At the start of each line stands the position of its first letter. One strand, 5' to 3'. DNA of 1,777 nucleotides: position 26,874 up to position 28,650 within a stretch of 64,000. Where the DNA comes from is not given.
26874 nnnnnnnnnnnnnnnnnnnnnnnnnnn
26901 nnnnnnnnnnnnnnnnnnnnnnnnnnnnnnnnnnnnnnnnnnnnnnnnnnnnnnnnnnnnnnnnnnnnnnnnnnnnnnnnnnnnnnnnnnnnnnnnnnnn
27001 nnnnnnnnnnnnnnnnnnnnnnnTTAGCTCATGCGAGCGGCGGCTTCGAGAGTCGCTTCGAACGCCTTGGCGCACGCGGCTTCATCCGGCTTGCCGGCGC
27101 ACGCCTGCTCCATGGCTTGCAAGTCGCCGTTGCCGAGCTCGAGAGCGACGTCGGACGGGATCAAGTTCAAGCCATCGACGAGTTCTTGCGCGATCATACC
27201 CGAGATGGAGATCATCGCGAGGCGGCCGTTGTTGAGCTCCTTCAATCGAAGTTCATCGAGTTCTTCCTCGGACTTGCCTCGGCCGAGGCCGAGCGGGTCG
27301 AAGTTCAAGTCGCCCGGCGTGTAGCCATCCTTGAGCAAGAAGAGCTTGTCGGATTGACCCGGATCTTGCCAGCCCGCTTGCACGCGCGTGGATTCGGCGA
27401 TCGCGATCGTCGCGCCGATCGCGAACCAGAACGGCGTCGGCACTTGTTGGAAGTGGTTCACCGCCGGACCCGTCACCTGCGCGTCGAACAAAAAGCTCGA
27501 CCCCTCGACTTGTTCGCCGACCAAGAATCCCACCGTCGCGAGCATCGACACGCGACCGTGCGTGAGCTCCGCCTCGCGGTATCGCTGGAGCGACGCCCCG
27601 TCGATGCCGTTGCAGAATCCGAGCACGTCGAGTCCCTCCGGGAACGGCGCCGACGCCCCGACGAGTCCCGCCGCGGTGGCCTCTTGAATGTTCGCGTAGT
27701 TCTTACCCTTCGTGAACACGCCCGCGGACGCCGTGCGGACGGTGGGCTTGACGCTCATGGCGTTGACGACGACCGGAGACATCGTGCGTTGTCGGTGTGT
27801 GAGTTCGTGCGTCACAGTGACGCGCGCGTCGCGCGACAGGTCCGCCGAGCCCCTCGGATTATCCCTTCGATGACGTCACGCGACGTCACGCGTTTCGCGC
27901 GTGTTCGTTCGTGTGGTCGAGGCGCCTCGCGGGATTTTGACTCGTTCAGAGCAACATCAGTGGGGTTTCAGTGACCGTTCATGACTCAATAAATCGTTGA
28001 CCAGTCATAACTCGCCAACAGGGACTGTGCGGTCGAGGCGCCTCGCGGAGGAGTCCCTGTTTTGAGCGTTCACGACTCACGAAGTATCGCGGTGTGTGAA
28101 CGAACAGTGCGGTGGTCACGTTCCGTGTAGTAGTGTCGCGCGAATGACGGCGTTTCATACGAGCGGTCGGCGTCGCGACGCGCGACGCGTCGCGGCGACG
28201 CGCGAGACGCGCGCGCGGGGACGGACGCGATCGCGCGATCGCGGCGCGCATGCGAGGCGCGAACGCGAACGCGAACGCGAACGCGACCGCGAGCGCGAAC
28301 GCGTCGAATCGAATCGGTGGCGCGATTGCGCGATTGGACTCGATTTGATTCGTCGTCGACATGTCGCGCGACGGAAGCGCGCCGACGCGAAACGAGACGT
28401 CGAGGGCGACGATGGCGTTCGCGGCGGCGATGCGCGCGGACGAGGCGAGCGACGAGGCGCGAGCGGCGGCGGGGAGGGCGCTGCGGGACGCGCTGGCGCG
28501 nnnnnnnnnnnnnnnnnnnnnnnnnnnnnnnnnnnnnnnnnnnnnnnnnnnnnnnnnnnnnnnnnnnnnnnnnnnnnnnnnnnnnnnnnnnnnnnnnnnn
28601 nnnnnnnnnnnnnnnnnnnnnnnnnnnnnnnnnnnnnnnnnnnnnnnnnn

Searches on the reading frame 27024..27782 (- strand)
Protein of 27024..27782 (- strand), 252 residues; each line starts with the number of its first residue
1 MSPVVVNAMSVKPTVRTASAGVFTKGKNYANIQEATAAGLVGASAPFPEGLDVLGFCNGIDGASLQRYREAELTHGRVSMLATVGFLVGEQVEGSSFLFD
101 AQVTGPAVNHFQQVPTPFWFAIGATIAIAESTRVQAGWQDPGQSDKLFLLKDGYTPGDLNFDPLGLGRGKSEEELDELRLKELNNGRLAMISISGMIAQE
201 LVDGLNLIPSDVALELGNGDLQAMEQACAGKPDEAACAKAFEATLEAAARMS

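Call 8: search_protein_families(library=pfam, proteins=[window:27024-27782:-], max_evalue=0.01)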
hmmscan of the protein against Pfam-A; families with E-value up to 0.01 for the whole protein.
window:27024-27782:- (252 aa): 1 family
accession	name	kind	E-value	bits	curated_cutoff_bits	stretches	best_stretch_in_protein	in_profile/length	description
PF00504.26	Chloroa_b-bind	-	4.9e-37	128.4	22.3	1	45-201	9-162/162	Chlorophyll A-B binding protein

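Call 9: find_homologous_proteins(query=window:27024-27782:-, max_evalue=1e-20)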
Query window:27024-27782:- (252 aa): 3848 proteins with E <= 1e-20 among 8000 candidates; the best 120 are listed.
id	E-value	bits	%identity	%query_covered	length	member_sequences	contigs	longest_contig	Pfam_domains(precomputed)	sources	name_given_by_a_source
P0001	1.8e-159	547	98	100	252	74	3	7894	PF00504.28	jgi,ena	-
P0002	1.3e-143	495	89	99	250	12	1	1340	PF00504.28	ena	-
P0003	5.7e-139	479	88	99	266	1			PF00504.28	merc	-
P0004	3.9e-138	477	85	99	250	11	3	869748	PF00504.28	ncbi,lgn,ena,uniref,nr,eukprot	ncbi:Chlorophyll A-B binding protein, plant [Ostreococcus tauri]|uniref:Chlorophyll a-b binding prot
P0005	3.1e-137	474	86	99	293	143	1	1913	PF00504.28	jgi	-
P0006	5.6e-136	470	85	97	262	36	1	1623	PF00504.28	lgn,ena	-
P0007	4.5e-134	463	82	99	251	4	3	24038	PF00504.28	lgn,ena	-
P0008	1.7e-132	458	82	98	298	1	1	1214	PF00504.28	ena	-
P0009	2.1e-130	451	82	99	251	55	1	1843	PF00504.28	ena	-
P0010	2.6e-130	451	84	90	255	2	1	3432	PF00504.28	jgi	-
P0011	4.0e-128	444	78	99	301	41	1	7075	PF00504.28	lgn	-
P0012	8.1e-126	436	82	90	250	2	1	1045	PF00504.28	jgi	jgi:hypothetical protein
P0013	6.8e-107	374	71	93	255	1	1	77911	PF00504.28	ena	-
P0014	3.3e-105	369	70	96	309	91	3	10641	PF00504.28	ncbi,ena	-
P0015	1.6e-103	363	81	80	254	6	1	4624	PF00504.28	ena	-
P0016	5.0e-99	349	68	88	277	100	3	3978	PF00504.28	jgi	jgi:hypothetical protein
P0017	1.8e-98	347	68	89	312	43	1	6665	PF00504.28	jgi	jgi:hypothetical protein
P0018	5.5e-98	345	67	88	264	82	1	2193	PF00504.28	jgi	-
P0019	9.4e-98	344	67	89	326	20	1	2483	PF00504.28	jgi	jgi:hypothetical protein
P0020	7.0e-97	342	66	91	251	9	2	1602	PF00504.28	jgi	jgi:hypothetical protein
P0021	6.5e-96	338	67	94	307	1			PF00504.28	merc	-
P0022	1.4e-94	334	64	89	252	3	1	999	PF00504.28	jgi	-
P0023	4.3e-94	332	65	83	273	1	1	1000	PF00504.28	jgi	-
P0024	1.1e-93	331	81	76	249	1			PF00504.28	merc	-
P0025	1.8e-93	330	87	69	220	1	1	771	PF00504.28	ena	-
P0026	2.8e-93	330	62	90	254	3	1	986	PF00504.28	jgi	jgi:hypothetical protein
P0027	5.4e-93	329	65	83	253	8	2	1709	PF00504.28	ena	-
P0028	7.4e-93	328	64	87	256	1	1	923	PF00504.28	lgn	-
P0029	4.3e-92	326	61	90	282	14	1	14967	PF00504.28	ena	-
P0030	4.4e-92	326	65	83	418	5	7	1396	PF00504.28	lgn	-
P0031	5.9e-92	326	66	90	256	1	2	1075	PF00504.28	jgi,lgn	-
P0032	6.5e-92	325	58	92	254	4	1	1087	PF00504.28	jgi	-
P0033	1.1e-91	325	64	82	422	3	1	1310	PF00504.28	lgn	-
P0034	1.6e-91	324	59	90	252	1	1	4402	PF00504.28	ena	-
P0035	1.7e-91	324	59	92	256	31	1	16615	PF00504.28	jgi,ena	-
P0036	2.3e-91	324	69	88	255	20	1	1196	PF00504.28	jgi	-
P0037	2.8e-91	323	60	91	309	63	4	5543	PF00504.28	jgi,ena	-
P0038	3.1e-91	323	60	89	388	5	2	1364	PF00504.28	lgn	-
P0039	4.1e-91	323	58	92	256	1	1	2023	PF00504.28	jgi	-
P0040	4.9e-91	322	59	90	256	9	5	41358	PF00504.28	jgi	jgi:hypothetical protein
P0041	6.3e-91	322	59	92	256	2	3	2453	PF00504.28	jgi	jgi:hypothetical protein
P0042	9.1e-91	322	60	90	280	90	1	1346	PF00504.28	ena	-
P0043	1.1e-90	321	63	84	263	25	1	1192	PF00504.28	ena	-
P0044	1.2e-90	321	65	87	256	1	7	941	PF00504.28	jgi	-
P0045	2.6e-90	320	65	87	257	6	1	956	PF00504.28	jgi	jgi:hypothetical protein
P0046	3.5e-90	320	59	90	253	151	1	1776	PF00504.28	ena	-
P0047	4.1e-90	319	64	83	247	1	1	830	PF00504.28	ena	-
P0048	5.0e-90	319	61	88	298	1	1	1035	PF00504.28,PF00085.27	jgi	-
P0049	5.3e-90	319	87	71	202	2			PF00504.28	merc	-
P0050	5.3e-90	319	59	92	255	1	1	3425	PF00504.28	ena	-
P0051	7.1e-90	319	63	84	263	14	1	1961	PF00504.28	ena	-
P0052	1.5e-89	318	67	84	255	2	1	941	PF00504.28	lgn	-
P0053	1.6e-89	318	60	88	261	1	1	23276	PF00504.28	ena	-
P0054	2.4e-89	317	59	90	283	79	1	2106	PF00504.28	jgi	jgi:hypothetical protein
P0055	5.6e-89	316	64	83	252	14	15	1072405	PF00504.28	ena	-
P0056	5.8e-89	316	63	83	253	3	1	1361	PF00504.28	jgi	-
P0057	8.2e-89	315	65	80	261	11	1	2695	PF00504.28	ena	-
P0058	2.2e-88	314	59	90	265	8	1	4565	PF00504.28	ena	-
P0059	4.6e-88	313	59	93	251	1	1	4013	PF00504.28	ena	-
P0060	8.8e-88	312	61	83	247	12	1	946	PF00504.28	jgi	-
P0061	9.5e-88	312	62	82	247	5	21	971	PF00504.28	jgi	-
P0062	1.1e-87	312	61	83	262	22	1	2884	PF00504.28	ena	-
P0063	1.4e-87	311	62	82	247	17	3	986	PF00504.28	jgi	-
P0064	2.1e-87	311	59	98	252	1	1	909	PF00504.28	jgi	-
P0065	3.2e-87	310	58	90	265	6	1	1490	PF00504.28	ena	-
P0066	3.9e-87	310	63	84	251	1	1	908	PF00504.28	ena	-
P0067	4.6e-87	309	57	92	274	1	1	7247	PF00504.28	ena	-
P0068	8.6e-87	309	64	86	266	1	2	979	PF00504.28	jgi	-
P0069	2.8e-86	307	62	91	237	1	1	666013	PF00504.28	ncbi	ncbi:unnamed protein product [Bathycoccus prasinos]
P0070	3.6e-86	307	60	99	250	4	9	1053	PF00504.28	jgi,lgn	-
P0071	6.9e-86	306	63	82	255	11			PF00504.28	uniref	uniref:Chlorophyll a-b binding protein, chloroplastic n=1 Tax=Mantoniella antarctica TaxID=81844 Rep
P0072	8.2e-86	305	59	96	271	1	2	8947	PF00504.28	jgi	jgi:hypothetical protein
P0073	1.6e-85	304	59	96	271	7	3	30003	PF00504.28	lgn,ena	-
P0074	2.2e-85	304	62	95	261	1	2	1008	PF00504.28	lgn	-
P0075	7.0e-85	302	59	94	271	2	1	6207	PF00504.28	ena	-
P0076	7.6e-85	302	60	82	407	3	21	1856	PF00504.28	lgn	-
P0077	8.0e-85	302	58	96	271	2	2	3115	PF00504.28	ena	-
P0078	1.2e-84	302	60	86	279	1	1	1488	PF00504.28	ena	-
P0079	2.9e-84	300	58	96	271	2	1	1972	PF00504.28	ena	-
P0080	4.0e-84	300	59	94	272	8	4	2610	PF00504.28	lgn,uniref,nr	uniref:Chlorophyll a-b binding protein, chloroplastic n=1 Tax=Micromonas pusilla TaxID=38833 RepID=A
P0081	8.6e-84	299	63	84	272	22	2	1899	PF00504.28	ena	-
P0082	1.1e-83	298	57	89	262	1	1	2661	PF00504.28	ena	-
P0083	1.8e-83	298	61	88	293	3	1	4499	PF00504.28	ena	-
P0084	2.1e-83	298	58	99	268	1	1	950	PF00504.28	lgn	-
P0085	2.9e-83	297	59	99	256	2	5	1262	PF00504.28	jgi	-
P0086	6.6e-83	296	57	90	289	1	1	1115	PF00504.28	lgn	-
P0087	9.4e-83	295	79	69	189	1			PF00504.28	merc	-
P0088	2.0e-82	294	59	82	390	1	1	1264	PF00504.28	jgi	-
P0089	2.2e-82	294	61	87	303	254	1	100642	PF00504.28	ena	-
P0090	5.5e-82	293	56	87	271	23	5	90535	PF00504.28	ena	-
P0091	1.2e-81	292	60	81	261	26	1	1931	PF00504.28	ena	-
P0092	1.4e-81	292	56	98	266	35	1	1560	PF00504.28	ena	-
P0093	1.7e-81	291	56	98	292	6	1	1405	PF00504.28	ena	-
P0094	2.7e-81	291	65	85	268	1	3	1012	PF00504.28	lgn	-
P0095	9.4e-81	289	57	91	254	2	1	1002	PF00504.28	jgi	-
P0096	1.5e-80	288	58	91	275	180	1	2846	PF00504.28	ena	-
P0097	1.9e-80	288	54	92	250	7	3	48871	PF00504.28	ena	-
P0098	2.5e-80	287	57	94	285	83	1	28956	PF00504.28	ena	-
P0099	4.1e-80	287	55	98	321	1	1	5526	PF00504.28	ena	-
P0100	6.5e-80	286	58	87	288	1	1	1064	PF00504.28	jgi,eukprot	eukprot:CAMPEP_0197589596 /NCGR_PEP_ID=MMETSP1326-20131121/10489_1 /TAXON_ID=1155430 /ORGANISM="Genu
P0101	1.5e-79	285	85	67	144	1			PF00504.28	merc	-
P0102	1.3e-78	282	56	83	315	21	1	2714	PF00504.28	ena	-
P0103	3.4e-78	280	54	84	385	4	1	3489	PF00504.28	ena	-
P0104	4.9e-78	280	57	85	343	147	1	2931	PF00504.28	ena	-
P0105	1.3e-77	279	63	71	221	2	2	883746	PF00504.28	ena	-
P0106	1.8e-77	278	56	83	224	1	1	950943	PF00504.28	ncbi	ncbi:uncharacterized protein MICPUCDRAFT_11257, partial [Micromonas pusilla CCMP1545]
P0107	2.0e-77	278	87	58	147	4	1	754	PF00504.28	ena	-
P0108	5.8e-76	273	53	91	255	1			PF00504.28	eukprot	eukprot:CAMPEP_0181364046 /NCGR_PEP_ID=MMETSP1106-20121128/9137_1 /TAXON_ID=81844 /ORGANISM="Mantoni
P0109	6.5e-76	273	53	86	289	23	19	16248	PF00504.28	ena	-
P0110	1.3e-75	272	54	83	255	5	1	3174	PF00504.28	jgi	-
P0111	1.1e-74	269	56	98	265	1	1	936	PF00504.28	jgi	-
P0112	3.9e-73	264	55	54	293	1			PF00504.28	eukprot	eukprot:CAMPEP_0203661288 /NCGR_PEP_ID=MMETSP0088-20131115/59533_1 /ASSEMBLY_ACC=CAM_ASM_001087 /TAX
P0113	7.0e-73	263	59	84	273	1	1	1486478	PF00504.28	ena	-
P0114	1.8e-72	262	55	95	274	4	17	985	PF00504.28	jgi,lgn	-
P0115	5.4e-71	257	66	67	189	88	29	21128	PF00504.28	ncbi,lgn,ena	-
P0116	6.3e-71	257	53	63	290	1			PF00504.28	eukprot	eukprot:CAMPEP_0171322722 /NCGR_PEP_ID=MMETSP0816-20121228/115132_1 /TAXON_ID=420281 /ORGANISM="Prob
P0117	1.0e-69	253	59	77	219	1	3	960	PF00504.28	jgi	jgi:hypothetical protein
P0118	4.6e-68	247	54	85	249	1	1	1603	PF00504.28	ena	-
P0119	6.3e-67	244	63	65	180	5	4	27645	PF00504.28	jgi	jgi:hypothetical protein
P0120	2.5e-66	242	52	90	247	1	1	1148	PF00504.28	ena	-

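Call 10: find_encoding_contigs(protein=P0004, flank=4000, max_places=4)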
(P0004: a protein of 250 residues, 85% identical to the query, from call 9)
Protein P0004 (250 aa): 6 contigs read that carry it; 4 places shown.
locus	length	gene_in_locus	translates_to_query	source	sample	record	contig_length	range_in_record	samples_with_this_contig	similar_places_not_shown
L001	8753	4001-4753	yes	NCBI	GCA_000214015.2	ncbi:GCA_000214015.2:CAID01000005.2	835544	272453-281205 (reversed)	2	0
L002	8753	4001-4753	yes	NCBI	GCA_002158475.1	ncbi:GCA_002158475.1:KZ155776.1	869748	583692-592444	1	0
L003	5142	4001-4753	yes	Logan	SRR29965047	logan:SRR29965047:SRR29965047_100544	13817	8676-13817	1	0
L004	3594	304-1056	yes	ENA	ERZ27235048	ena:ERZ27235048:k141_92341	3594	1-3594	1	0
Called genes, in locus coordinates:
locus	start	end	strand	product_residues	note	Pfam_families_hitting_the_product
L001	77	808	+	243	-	PF03073:TspO_MBR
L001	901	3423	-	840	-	-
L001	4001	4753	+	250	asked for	PF00504:Chloroa_b-bind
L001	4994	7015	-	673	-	PF11626:Rap1_C (faint), PF13921:Myb_DNA-bind_6, PF00249:Myb_DNA-binding, PF13921:Myb_DNA-bind_6, PF00249:Myb_DNA-binding, PF13921:Myb_DNA-bind_6, PF00249:Myb_DNA-binding (weak)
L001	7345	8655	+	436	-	-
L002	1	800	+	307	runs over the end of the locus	PF03073:TspO_MBR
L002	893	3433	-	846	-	-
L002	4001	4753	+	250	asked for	PF00504:Chloroa_b-bind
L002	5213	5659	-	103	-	PF00249:Myb_DNA-binding, PF13921:Myb_DNA-bind_6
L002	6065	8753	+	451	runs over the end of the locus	PF00285:Citrate_synt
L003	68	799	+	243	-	PF03073:TspO_MBR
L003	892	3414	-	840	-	-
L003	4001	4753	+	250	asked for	PF00504:Chloroa_b-bind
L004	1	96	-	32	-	?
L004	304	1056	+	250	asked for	PF00504:Chloroa_b-bind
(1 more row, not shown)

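Call 11: find_encoding_contigs(protein=P0001, flank=4000, max_places=4)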
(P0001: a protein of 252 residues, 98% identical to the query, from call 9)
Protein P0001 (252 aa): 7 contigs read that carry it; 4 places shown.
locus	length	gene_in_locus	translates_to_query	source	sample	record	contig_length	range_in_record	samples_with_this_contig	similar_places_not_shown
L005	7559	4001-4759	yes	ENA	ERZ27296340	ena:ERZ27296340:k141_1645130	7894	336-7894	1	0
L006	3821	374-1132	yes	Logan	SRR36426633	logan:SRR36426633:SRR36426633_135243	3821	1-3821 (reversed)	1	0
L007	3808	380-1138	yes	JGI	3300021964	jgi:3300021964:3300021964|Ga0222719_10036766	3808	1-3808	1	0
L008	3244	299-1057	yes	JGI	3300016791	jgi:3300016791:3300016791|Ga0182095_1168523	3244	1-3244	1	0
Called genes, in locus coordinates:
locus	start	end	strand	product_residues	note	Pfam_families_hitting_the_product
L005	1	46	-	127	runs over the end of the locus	?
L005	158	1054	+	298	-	PF03073:TspO_MBR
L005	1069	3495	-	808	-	-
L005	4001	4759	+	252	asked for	PF00504:Chloroa_b-bind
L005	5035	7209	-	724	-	PF13921:Myb_DNA-bind_6, PF00249:Myb_DNA-binding, PF13921:Myb_DNA-bind_6, PF00249:Myb_DNA-binding, PF13921:Myb_DNA-bind_6, PF00249:Myb_DNA-binding (weak)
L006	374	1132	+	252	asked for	PF00504:Chloroa_b-bind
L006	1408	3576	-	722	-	PF13921:Myb_DNA-bind_6, PF00249:Myb_DNA-binding, PF13921:Myb_DNA-bind_6, PF00249:Myb_DNA-binding, PF13921:Myb_DNA-bind_6, PF00249:Myb_DNA-binding (weak)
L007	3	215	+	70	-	?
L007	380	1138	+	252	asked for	PF00504:Chloroa_b-bind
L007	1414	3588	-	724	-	PF13921:Myb_DNA-bind_6, PF00249:Myb_DNA-binding, PF13921:Myb_DNA-bind_6, PF00249:Myb_DNA-binding, PF13921:Myb_DNA-bind_6, PF00249:Myb_DNA-binding (weak)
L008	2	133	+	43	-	?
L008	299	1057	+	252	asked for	PF00504:Chloroa_b-bind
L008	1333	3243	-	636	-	?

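Call 12: find_encoding_contigs(protein=P0007, flank=4000, max_places=4)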
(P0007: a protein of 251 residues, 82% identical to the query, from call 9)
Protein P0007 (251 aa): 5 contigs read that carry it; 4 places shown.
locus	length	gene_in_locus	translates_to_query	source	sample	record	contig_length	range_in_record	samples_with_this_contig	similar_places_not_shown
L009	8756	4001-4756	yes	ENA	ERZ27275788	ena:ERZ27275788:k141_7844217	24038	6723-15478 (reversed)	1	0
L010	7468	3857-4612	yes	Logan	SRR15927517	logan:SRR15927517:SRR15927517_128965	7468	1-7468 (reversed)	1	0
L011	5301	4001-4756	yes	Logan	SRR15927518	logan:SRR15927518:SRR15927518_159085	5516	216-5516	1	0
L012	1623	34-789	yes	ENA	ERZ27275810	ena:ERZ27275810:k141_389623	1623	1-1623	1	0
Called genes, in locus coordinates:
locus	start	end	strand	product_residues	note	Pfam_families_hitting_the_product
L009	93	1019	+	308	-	PF03073:TspO_MBR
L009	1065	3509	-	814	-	-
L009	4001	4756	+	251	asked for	PF00504:Chloroa_b-bind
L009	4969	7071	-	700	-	PF11626:Rap1_C (faint), PF00249:Myb_DNA-binding (weak), PF13921:Myb_DNA-bind_6, PF00249:Myb_DNA-binding, PF13921:Myb_DNA-bind_6, PF00249:Myb_DNA-binding, PF13921:Myb_DNA-bind_6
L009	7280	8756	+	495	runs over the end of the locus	PF00285:Citrate_synt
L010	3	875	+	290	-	?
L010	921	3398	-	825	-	-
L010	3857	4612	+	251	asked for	PF00504:Chloroa_b-bind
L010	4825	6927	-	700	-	PF11626:Rap1_C (faint), PF00249:Myb_DNA-binding (weak), PF13921:Myb_DNA-bind_6, PF00249:Myb_DNA-binding, PF13921:Myb_DNA-bind_6, PF00249:Myb_DNA-binding, PF13921:Myb_DNA-bind_6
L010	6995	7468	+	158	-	?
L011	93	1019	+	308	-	PF03073:TspO_MBR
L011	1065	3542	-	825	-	-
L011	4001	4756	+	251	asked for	PF00504:Chloroa_b-bind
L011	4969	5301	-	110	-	?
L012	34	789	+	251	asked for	PF00504:Chloroa_b-bind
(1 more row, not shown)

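Call 18: find_encoding_contigs(protein=P0002, flank=3000, max_places=4)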
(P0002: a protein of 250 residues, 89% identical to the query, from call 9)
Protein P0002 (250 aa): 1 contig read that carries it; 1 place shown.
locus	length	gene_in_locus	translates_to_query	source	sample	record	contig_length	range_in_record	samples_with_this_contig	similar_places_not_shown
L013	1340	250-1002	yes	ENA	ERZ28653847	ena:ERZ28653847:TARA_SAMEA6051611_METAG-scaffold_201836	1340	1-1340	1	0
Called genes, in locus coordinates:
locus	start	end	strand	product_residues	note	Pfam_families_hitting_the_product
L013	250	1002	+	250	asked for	PF00504:Chloroa_b-bind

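Call 19: find_encoding_contigs(protein=P0005, flank=3000, max_places=4)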
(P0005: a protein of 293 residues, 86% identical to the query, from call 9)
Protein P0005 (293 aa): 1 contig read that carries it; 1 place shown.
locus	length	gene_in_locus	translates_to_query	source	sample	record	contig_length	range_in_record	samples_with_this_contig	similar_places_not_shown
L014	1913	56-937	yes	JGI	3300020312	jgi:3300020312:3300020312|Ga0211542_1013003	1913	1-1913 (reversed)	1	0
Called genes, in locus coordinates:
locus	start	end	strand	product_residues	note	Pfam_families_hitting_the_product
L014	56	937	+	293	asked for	PF00504:Chloroa_b-bind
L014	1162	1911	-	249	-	?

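Call 20: find_encoding_contigs(protein=P0010, flank=3000, max_places=4)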
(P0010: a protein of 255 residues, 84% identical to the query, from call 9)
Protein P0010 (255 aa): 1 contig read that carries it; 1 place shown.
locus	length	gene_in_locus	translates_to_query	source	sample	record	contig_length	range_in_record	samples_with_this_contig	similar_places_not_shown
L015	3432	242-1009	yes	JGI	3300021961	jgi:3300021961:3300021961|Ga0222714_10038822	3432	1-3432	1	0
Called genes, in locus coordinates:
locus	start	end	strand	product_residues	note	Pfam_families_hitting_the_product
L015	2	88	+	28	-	?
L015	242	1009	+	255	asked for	PF00504:Chloroa_b-bind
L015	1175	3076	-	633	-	-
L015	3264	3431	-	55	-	?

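Call 21: find_encoding_contigs(protein=P0011, flank=3000, max_places=4)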
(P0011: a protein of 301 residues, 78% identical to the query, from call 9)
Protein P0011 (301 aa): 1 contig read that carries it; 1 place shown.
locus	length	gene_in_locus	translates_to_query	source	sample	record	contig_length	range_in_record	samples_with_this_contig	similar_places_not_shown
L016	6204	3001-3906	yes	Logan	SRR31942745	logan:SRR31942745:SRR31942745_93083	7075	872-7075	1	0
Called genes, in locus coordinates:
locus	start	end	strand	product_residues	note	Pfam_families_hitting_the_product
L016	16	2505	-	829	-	-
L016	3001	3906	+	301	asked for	PF00504:Chloroa_b-bind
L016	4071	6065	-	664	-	PF08914:Myb_Rap1 (faint), PF13921:Myb_DNA-bind_6, PF00249:Myb_DNA-binding, PF13921:Myb_DNA-bind_6 (weak), PF00249:Myb_DNA-binding, PF13921:Myb_DNA-bind_6, PF00249:Myb_DNA-binding (weak)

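Call 45: search_solved_structures(query=window:27024-27782:-, max_evalue=1e-20)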
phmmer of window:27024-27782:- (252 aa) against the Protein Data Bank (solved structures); distinct sequences matched with E-value up to 1e-20: 7.
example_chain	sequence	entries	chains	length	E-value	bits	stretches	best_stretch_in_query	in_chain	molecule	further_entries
9vfj_11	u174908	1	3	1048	1.8e-32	116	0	94-202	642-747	LHCI-11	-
9vfj_9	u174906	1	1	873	9.3e-29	103.8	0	152-202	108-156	LHCI-9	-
9vfj_8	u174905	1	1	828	4.1e-28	101.7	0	152-202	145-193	LHCI-8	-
9vfj_6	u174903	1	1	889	4.7e-28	101.5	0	153-201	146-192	LHCI-6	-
9m4f_t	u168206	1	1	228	4.6e-26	95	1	15-207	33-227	light-harvesting protein XLH12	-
9vfj_2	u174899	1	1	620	3.7e-22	82.2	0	45-203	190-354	LHCI-2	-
8zo9_1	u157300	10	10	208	4.7e-21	78.6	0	32-207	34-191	VCPI-1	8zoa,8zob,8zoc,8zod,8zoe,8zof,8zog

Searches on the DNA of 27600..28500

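Call 26: search_rna_families(source=window, start=27600, end=28500, threshold=evalue, max_evalue=1)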
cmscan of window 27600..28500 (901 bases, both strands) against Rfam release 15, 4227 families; matches with E-value up to 1: 3.
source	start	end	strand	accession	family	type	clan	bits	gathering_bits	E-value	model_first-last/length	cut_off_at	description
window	28339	28433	+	RF03052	RAGATH-28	Gene; sRNA;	-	20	45.3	0.49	1-85/85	no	RAGATH-28 RNA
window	28171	28212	-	RF03407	MIR531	Gene; miRNA;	-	19.7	70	0.95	1-69/69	no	MIR531 microRNA precursor family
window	28162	28208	+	RF01531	TB10Cs3H1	Gene; snRNA; snoRNA; HACA-box;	-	19.1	40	0.72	1-62/62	no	Trypanosomatid snoRNA TB10Cs3H1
